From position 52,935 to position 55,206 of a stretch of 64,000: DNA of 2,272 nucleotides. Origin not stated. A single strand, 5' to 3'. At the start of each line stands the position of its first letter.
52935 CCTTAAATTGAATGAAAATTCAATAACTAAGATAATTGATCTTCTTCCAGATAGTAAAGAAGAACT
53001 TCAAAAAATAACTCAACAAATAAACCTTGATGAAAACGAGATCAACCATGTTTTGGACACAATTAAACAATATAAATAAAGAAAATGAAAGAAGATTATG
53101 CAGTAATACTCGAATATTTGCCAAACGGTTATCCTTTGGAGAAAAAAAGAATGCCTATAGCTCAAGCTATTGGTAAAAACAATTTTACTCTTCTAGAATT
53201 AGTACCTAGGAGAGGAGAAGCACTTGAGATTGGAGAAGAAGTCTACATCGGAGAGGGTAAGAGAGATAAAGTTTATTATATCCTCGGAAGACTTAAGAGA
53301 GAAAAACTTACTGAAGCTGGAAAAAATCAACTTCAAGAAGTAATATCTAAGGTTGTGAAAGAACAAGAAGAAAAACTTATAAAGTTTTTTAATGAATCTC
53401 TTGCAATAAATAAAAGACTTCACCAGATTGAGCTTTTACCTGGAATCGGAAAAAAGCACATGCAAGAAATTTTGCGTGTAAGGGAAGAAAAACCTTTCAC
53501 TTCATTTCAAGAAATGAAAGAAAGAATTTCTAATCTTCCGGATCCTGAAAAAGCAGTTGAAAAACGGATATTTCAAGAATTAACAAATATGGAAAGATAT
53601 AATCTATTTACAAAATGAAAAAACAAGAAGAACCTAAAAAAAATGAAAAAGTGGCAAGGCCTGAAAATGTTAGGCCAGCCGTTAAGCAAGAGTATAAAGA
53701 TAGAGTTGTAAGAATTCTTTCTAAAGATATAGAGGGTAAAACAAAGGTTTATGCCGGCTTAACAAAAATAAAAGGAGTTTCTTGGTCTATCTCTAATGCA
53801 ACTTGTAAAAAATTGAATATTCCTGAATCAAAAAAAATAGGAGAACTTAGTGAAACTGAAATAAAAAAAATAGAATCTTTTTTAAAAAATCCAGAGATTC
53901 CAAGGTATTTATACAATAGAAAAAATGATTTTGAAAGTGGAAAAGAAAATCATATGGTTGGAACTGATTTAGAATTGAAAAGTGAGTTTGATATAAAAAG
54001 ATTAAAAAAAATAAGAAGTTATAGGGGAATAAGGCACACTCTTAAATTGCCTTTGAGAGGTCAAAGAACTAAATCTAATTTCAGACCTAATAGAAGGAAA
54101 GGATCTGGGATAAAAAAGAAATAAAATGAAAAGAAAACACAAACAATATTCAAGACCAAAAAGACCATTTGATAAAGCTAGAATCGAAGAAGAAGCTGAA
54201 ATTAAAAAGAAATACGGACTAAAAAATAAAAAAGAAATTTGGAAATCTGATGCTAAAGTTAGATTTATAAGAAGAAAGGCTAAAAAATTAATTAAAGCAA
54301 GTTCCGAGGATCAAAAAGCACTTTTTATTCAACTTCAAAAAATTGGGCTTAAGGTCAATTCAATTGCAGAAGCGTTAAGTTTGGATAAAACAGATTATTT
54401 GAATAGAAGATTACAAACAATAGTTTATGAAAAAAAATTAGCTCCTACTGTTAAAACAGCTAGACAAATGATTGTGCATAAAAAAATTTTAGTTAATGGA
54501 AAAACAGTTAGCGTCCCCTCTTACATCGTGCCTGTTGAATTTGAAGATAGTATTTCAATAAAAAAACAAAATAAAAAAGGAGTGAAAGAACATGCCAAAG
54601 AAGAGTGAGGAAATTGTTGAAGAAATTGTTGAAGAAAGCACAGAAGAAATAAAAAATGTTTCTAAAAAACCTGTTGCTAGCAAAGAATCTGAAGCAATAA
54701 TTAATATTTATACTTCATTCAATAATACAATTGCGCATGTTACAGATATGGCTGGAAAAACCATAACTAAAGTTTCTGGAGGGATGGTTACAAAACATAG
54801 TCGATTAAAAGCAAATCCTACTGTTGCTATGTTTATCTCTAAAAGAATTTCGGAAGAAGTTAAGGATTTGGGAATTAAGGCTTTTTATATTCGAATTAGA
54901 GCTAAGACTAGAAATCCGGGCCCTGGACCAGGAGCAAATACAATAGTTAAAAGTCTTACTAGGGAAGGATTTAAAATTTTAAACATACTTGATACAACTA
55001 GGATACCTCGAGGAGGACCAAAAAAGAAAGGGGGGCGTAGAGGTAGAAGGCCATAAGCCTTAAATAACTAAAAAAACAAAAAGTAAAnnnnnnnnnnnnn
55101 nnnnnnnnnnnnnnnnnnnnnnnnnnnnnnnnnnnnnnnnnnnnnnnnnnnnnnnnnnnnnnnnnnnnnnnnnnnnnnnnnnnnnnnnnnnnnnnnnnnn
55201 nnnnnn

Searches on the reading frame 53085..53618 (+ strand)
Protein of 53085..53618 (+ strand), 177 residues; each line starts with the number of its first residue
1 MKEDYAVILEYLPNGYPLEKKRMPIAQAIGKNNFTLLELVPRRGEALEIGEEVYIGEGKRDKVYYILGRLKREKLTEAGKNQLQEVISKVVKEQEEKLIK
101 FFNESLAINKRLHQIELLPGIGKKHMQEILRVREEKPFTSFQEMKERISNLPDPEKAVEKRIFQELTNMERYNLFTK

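Call 8: search_protein_families(library=pfam, max_evalue=0.001, proteins=[window:53085-53618:+])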
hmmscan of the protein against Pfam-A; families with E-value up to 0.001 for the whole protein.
window:53085-53618:+ (177 aa): 2 families
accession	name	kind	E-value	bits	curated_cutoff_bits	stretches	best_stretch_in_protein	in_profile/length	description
PF04919.18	DUF655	-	4.4e-57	193.4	22.2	1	3-177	2-181/181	Protein of unknown function (DUF655)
PF14579.12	HHH_6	-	0.00035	21.1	25.6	0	119-150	31-63/90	Helix-hairpin-helix motif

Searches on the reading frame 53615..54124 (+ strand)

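Call 8: search_protein_families(library=pfam, max_evalue=0.001, proteins=[window:53615-54124:+])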
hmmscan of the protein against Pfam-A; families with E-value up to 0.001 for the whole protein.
window:53615-54124:+ (169 aa): 1 family
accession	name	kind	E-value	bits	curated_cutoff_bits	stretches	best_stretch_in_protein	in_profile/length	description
PF00416.27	Ribosomal_S13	-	5.7e-37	127.4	31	1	33-157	1-127/128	Ribosomal protein S13/S18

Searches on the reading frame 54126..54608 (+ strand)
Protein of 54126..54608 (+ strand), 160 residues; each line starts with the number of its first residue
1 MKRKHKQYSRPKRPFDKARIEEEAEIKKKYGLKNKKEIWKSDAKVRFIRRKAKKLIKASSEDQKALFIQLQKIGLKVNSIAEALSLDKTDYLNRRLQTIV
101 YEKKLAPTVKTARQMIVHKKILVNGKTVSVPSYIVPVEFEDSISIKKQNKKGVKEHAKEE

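Call 8: search_protein_families(library=pfam, max_evalue=0.001, proteins=[window:54126-54608:+])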
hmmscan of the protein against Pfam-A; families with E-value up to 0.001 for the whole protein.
window:54126-54608:+ (160 aa): 1 family
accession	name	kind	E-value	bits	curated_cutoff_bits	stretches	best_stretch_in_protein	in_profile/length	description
PF01479.30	S4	-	7.7e-15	54.8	22.8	1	94-137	1-44/48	S4 domain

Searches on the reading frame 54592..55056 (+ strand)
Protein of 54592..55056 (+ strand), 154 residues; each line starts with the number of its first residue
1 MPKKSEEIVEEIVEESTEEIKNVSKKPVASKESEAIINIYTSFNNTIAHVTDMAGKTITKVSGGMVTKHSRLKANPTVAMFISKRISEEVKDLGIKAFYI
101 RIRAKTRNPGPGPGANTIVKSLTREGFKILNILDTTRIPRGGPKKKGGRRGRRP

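Call 8: search_protein_families(library=pfam, max_evalue=0.001, proteins=[window:54592-55056:+])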
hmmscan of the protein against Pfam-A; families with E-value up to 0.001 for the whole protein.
window:54592-55056:+ (154 aa): 1 family
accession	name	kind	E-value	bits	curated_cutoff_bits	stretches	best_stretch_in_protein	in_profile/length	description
PF00411.24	Ribosomal_S11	-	3.8e-25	88.9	25.1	1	36-150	2-110/110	Ribosomal protein S11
